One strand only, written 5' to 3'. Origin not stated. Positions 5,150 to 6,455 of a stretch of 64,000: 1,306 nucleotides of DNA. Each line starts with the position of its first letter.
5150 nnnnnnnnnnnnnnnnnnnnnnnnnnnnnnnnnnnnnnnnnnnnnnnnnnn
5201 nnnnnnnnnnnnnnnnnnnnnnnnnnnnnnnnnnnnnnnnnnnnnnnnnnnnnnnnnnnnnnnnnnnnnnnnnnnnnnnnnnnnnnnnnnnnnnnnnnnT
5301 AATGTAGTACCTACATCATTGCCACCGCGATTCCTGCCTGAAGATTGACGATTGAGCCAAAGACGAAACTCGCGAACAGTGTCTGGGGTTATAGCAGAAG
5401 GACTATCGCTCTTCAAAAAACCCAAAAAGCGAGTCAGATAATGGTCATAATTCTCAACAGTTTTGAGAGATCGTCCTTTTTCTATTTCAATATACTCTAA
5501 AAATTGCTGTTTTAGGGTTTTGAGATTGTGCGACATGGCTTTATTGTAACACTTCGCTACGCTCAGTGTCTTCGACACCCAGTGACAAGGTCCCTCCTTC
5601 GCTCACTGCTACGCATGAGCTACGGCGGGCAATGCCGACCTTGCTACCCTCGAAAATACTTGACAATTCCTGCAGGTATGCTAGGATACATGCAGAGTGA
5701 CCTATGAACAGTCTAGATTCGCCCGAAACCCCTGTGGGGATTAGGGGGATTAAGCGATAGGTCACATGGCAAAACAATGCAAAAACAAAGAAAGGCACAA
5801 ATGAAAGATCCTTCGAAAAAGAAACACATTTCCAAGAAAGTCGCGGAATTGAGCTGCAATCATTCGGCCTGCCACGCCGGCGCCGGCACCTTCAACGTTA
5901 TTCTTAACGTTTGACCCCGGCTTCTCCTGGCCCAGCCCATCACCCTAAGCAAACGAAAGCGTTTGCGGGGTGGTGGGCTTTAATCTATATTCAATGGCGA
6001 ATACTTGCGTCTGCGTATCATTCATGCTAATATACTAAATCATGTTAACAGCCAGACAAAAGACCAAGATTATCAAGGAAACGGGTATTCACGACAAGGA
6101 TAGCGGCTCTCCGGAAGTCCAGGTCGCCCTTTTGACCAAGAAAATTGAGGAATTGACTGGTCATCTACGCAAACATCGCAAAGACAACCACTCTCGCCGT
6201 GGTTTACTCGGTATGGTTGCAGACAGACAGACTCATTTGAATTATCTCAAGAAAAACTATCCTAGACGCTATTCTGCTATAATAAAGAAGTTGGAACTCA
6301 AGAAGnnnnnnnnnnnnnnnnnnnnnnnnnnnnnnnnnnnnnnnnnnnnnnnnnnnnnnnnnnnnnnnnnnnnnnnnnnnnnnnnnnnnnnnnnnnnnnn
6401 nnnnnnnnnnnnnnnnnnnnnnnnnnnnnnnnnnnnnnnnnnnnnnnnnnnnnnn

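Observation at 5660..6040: Duplicated consensus promoter driving two unrelated GC-rich mini-genes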

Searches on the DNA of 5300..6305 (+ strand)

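Call 4: search_rna_families(source=window, start=5300, end=6200, threshold=evalue, max_evalue=10, show_alignments=4)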
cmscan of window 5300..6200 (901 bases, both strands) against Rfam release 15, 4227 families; matches with E-value up to 10: 5.
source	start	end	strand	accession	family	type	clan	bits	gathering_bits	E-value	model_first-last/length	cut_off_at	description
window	5925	5989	-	RF03353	MIR5291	Gene; miRNA;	-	18.4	54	3.6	1-65/65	no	MIR5291 microRNA precursor family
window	5934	5978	-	RF01014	mir-1306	Gene; miRNA;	-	17.2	70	1.1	1-72/72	no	mir-1306 microRNA precursor family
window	5479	5510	-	RF02700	HtrA_thermometer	Cis-reg; thermoregulator;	-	16.1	52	6.7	1-46/46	no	HtrA 5' UTR thermometer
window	5484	5550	-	RF01319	CRISPR-DR6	Gene; CRISPR;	-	15.2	39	6.3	1-30/30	no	CRISPR RNA direct repeat element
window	5376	5497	-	RF02653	StyR-143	Gene; sRNA;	-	13.6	176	5.6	1-144/144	no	Salmonella enterica Typhi npcRNA 143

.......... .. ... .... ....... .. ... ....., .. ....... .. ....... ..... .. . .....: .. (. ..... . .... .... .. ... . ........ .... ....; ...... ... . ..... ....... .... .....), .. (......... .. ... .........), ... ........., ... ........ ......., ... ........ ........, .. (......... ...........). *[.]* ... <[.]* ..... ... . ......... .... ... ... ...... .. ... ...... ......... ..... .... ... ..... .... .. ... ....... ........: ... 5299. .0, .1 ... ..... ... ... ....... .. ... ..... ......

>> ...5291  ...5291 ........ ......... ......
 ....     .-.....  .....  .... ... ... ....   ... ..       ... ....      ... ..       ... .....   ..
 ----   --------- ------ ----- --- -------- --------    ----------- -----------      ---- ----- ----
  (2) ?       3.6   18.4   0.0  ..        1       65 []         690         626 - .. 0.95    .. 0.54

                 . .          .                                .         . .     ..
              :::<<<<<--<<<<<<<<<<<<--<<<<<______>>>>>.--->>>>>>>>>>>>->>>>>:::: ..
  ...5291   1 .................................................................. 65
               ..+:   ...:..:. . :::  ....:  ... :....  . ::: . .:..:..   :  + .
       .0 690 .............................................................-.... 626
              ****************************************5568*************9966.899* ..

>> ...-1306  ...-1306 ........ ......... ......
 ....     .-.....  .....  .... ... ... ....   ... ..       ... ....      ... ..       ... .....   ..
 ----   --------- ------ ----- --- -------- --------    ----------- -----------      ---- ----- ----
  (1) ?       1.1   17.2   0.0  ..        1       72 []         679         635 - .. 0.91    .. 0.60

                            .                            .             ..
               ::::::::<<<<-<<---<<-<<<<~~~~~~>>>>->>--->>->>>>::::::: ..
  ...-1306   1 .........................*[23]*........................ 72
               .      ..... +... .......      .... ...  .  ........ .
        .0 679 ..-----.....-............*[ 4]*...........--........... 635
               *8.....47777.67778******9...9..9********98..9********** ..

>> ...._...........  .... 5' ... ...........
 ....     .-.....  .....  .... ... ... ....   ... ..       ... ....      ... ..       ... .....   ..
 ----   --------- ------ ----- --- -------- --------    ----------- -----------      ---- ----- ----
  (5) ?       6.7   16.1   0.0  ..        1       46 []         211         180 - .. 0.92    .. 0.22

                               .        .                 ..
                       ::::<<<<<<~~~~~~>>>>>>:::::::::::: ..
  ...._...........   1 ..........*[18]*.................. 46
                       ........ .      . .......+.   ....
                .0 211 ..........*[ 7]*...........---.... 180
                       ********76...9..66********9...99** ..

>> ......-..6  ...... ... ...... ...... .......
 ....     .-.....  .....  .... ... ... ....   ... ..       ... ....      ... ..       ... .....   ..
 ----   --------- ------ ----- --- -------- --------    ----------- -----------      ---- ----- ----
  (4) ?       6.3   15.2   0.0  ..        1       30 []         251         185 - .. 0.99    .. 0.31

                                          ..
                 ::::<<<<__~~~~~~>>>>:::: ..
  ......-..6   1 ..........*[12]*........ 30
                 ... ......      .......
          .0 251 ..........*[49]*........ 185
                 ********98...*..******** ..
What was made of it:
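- On Known housekeeping or regulatory RNAs (RNase P, tmRNA, SRP, 6S, T-box, S15 leader; all of Rfam 15): No hit for 5300-6200 even at E<=10 apart from chance microRNA-like matches (call 4).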

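Call 30: search_rna_families(sources=[L003, L009, L013, L014, L017, L018, L025, L027, L029, L031, L032, L034, L036, L045, L051, L053, L054, L056, L063, L065], threshold=gathering)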
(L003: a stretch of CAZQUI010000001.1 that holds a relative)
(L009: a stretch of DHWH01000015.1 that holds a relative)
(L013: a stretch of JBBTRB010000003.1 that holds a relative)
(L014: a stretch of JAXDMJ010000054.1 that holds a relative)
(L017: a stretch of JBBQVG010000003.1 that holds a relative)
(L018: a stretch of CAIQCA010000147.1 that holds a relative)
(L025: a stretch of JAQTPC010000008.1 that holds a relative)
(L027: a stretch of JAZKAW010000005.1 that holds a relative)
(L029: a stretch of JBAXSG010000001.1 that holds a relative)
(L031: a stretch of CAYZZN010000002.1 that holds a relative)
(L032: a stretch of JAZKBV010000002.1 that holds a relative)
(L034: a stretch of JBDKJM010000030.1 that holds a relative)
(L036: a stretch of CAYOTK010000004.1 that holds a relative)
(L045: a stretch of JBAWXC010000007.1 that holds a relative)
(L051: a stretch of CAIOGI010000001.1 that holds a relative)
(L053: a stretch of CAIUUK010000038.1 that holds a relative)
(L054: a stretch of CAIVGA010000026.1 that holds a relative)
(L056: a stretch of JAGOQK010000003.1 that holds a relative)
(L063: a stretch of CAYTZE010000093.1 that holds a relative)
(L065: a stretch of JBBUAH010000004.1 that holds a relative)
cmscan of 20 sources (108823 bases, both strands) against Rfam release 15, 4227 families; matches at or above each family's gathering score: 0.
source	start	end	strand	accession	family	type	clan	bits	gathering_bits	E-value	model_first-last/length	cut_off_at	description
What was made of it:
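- On Known housekeeping or regulatory RNAs (RNase P, tmRNA, SRP, 6S, T-box, S15 leader; all of Rfam 15): None in 20 related loci (call 30).
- There is no match to any Rfam S15 leader (calls 4, 30).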

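Call 57: search_dna_similar(query=window:5537-6041:+, collection=phages, mode=distant)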
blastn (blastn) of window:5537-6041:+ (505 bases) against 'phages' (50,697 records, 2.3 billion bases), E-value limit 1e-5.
No match.
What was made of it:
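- Tried and rejected: Phage origin. blastn of the spacer against phage genomes found nothing (call 57).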
